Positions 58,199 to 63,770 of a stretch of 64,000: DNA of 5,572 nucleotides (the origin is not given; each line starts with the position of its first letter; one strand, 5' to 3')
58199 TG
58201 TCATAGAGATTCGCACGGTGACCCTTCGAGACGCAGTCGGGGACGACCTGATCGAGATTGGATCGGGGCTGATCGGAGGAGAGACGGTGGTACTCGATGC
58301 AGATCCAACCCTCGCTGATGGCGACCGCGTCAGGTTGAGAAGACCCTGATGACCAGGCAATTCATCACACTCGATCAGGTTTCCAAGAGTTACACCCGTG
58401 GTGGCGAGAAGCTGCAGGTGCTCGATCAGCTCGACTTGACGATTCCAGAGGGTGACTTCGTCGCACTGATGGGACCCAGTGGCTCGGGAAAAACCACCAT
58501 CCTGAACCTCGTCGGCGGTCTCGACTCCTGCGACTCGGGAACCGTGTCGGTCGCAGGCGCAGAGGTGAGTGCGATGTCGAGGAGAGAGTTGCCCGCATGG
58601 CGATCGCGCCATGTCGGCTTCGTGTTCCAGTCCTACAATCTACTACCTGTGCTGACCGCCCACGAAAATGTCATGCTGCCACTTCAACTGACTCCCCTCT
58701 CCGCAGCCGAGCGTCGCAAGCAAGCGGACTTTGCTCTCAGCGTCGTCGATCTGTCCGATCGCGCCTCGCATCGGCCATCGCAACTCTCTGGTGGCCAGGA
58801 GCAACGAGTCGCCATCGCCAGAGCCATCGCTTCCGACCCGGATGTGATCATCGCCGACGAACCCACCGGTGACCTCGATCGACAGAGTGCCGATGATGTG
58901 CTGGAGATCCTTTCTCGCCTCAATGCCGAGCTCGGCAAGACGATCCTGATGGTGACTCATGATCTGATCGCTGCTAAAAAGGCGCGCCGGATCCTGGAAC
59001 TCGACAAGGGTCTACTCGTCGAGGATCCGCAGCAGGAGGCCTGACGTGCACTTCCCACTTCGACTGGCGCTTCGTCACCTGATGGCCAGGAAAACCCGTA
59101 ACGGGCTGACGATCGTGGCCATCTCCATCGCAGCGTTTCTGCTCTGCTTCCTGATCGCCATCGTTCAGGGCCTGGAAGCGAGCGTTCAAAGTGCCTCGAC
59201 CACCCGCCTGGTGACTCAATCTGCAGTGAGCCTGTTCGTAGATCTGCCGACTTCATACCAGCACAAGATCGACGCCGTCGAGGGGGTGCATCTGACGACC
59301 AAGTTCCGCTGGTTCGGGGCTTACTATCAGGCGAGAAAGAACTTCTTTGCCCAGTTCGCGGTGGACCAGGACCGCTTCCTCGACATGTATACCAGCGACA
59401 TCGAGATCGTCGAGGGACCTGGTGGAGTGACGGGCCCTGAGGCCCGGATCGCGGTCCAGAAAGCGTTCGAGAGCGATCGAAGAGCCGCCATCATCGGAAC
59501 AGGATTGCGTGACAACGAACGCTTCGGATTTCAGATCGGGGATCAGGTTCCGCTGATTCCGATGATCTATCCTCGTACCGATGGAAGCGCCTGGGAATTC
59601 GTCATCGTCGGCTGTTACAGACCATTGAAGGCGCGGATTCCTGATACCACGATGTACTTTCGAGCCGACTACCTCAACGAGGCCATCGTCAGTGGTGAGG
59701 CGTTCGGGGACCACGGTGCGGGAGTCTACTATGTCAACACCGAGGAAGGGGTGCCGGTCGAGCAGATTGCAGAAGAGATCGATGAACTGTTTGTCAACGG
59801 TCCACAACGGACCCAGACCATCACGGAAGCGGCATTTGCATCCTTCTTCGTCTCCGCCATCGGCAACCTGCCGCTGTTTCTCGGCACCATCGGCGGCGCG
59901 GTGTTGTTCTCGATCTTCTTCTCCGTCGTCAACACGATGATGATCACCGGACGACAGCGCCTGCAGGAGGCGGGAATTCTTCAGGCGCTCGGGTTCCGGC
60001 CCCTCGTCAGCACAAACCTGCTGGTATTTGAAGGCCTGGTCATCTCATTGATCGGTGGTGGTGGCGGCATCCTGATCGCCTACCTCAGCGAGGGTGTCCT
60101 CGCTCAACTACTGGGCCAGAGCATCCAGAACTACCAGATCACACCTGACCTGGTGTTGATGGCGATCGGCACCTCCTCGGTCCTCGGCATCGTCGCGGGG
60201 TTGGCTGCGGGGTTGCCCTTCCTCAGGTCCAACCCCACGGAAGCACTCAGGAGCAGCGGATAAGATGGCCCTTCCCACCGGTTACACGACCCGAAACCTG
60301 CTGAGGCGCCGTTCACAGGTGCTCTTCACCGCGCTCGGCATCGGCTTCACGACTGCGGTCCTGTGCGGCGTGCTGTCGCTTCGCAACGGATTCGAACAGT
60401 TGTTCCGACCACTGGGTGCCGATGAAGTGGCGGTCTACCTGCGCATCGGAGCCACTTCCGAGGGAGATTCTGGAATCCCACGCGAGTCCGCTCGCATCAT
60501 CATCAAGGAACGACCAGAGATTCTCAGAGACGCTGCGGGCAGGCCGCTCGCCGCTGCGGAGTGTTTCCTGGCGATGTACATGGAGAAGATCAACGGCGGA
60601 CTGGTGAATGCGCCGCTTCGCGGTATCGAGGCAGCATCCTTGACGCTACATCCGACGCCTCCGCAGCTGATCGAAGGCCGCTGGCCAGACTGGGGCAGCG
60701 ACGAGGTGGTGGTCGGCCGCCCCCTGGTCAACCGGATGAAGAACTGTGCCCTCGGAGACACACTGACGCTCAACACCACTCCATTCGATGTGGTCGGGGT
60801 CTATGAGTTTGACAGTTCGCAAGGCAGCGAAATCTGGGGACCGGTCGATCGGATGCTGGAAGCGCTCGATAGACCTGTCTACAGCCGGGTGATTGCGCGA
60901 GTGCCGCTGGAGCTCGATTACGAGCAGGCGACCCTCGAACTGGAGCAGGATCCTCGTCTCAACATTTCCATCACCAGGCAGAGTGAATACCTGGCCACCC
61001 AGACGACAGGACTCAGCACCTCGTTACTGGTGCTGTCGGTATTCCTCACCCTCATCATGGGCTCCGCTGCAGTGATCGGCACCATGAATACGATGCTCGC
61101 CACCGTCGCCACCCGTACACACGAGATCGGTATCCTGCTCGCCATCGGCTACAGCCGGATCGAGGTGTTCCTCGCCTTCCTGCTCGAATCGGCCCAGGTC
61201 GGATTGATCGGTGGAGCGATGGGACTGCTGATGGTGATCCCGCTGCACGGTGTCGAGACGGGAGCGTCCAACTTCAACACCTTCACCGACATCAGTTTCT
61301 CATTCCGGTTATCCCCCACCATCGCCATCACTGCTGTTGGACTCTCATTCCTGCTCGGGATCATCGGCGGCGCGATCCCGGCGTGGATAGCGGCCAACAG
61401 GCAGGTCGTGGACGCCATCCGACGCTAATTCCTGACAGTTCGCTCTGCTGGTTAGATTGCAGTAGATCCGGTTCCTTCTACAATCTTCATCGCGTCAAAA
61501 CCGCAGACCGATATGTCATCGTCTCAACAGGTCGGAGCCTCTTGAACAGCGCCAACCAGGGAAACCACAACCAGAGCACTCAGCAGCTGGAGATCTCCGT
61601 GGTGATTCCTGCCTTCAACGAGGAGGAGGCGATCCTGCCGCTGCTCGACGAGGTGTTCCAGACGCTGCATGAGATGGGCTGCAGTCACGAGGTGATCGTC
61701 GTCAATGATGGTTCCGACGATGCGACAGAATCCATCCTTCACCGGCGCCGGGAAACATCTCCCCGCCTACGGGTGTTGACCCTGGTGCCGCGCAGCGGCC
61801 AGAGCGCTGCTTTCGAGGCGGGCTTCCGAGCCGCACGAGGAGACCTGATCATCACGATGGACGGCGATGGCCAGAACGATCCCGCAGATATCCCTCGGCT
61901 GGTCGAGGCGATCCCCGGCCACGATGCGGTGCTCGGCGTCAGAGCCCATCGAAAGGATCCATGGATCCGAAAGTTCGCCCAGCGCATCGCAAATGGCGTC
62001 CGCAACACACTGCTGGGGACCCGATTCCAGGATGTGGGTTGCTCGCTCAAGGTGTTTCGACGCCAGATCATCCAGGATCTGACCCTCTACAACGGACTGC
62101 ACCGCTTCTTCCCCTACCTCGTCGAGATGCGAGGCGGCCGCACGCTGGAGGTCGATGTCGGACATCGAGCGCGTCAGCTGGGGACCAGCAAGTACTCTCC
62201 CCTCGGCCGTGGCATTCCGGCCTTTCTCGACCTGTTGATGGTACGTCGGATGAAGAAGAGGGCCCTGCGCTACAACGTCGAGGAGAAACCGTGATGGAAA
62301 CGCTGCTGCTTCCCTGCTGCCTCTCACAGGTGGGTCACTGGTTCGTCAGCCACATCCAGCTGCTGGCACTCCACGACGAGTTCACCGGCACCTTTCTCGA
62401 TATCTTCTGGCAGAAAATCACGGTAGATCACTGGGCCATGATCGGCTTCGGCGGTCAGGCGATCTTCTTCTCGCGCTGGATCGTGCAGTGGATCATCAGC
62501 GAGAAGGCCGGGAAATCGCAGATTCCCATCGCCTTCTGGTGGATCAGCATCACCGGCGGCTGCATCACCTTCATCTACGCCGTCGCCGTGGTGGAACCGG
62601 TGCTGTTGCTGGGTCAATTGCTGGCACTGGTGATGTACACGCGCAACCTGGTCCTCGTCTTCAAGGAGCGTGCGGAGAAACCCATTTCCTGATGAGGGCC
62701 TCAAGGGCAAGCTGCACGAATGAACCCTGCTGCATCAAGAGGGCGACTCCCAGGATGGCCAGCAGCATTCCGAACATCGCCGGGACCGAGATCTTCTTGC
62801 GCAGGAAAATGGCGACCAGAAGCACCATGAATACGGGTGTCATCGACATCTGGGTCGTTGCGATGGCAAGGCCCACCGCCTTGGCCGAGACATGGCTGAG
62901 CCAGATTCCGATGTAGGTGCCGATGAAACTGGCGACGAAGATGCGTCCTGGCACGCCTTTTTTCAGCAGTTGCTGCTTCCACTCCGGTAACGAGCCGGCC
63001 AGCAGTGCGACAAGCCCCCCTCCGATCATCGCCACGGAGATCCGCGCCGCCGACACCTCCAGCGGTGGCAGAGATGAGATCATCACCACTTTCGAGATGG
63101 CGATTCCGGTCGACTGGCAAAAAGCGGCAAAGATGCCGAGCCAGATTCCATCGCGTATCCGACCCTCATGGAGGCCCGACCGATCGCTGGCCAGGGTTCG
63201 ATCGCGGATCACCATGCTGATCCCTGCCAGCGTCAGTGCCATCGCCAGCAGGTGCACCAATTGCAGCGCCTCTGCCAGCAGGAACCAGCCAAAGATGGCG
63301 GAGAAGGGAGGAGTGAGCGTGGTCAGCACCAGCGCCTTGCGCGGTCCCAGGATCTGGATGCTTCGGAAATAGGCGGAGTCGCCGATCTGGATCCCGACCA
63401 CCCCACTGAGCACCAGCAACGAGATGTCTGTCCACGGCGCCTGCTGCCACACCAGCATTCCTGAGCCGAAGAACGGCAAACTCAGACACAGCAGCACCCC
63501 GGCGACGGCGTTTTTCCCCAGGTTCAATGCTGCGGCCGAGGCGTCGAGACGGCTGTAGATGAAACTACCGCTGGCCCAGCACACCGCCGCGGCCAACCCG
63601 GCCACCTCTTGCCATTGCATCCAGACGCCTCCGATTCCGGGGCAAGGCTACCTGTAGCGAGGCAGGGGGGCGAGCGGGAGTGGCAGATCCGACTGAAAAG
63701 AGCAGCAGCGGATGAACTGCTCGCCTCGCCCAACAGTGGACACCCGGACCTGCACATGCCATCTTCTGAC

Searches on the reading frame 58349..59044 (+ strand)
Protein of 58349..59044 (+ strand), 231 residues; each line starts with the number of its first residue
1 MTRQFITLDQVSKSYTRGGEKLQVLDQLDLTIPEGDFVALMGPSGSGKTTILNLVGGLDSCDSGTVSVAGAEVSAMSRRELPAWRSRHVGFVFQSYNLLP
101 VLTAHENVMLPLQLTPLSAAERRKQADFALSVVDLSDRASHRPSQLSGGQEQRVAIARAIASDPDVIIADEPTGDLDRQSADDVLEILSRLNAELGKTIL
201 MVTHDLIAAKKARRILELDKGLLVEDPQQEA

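Call 48: search_protein_families(library=pfam, proteins=[window:58349-59044:+], max_evalue=0.01)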
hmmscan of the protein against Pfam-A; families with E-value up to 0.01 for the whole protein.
window:58349-59044:+ (231 aa): 8 families
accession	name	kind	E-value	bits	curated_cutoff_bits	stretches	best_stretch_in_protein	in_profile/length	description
PF00005.33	ABC_tran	-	5.3e-34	118.2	25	1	25-173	1-136/137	ABC transporter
PF13481.12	AAA_25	-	0.00031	20.9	27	0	31-52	29-50/195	AAA domain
PF13304.12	AAA_21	-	0.00052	20.6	27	0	37-58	1-22/304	AAA domain, putative AbiEii toxin, Type IV TA system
PF13191.12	AAA_16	-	0.0019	19.1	32.6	0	17-172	5-104/167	AAA ATPase domain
PF13401.12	AAA_22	-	0.0025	18.6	27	0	36-81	6-33/130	AAA domain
PF13555.12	AAA_29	-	0.0043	17.2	27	1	29-52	16-39/61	P-loop containing region of AAA domain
PF02463.25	SMC_N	-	0.0051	16.7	40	0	35-53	24-42/220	RecF/RecN/SMC N terminal domain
PF03193.22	RsgA_GTPase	-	0.0055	17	30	1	24-67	96-138/174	RsgA GTPase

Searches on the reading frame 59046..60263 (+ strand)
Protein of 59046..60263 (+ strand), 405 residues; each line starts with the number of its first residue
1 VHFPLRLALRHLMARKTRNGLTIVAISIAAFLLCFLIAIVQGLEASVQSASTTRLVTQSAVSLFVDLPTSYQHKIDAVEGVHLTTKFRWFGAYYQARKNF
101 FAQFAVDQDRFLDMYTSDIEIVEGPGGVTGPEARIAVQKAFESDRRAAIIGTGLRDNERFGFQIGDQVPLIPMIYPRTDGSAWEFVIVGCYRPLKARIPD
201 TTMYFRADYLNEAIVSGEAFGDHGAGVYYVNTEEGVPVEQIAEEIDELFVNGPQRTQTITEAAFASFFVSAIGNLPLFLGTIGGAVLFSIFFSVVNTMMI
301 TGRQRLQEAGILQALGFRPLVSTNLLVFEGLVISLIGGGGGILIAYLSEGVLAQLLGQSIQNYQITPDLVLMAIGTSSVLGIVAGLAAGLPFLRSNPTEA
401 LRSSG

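Call 48: search_protein_families(library=pfam, proteins=[window:59046-60263:+], max_evalue=0.01)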
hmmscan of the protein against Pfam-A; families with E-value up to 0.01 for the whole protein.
window:59046-60263:+ (405 aa): 2 families
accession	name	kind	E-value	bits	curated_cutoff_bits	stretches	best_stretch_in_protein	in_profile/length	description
PF02687.27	FtsX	-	1.4e-09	38.4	25.5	1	282-397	3-120/120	FtsX-like permease C-terminal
PF12704.14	MacB_PCD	-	7.1e-07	30.1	27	1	21-247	3-206/207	MacB-like periplasmic core domain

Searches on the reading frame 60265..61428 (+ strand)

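Call 48: search_protein_families(library=pfam, proteins=[window:60265-61428:+], max_evalue=0.01)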
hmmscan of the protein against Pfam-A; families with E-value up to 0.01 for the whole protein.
window:60265-61428:+ (387 aa): 2 families
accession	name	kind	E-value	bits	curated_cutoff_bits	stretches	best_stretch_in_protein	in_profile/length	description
PF12704.14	MacB_PCD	-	1.6e-13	51.9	27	1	20-227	2-205/207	MacB-like periplasmic core domain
PF02687.27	FtsX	-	2e-12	47.7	25.5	1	260-380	2-119/120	FtsX-like permease C-terminal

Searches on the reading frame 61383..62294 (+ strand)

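Call 48: search_protein_families(library=pfam, proteins=[window:61383-62294:+], max_evalue=0.01)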
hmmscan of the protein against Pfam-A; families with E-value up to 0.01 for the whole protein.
window:61383-62294:+ (303 aa): 3 families
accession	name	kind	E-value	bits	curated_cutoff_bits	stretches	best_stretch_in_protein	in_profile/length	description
PF00535.33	Glycos_transf_2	-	2.1e-29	103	23.3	1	72-233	1-167/168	Glycosyl transferase family 2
PF13641.12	Glyco_tranf_2_3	-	1.5e-07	32.1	27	1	71-183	3-119/230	Glycosyltransferase like family 2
PF12804.13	NTP_transf_3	-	0.00068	20.3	27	1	86-190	25-127/160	MobA-like NTP transferase domain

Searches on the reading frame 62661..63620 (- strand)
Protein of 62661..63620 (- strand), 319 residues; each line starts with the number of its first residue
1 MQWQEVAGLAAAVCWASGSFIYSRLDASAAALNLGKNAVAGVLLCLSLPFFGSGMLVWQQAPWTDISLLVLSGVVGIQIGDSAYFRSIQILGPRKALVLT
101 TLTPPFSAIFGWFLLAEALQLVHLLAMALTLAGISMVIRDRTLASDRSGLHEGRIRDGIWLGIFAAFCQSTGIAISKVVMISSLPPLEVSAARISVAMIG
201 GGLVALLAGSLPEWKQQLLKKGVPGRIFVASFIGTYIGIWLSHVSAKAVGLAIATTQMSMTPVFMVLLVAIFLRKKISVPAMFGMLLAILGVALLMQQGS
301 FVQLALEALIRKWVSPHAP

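Call 48: search_protein_families(library=pfam, proteins=[window:62661-63620:-], max_evalue=0.01)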
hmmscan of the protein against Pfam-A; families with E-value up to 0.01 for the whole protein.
window:62661-63620:- (319 aa): 2 families
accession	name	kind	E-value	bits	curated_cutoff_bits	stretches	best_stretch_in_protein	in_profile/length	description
PF00892.27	EamA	-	4e-28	98.8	28.2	2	5-138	4-134/135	EamA-like transporter family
PF03151.22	TPT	-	0.00076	19.4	30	1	184-294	29-134/291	Triose-phosphate Transporter family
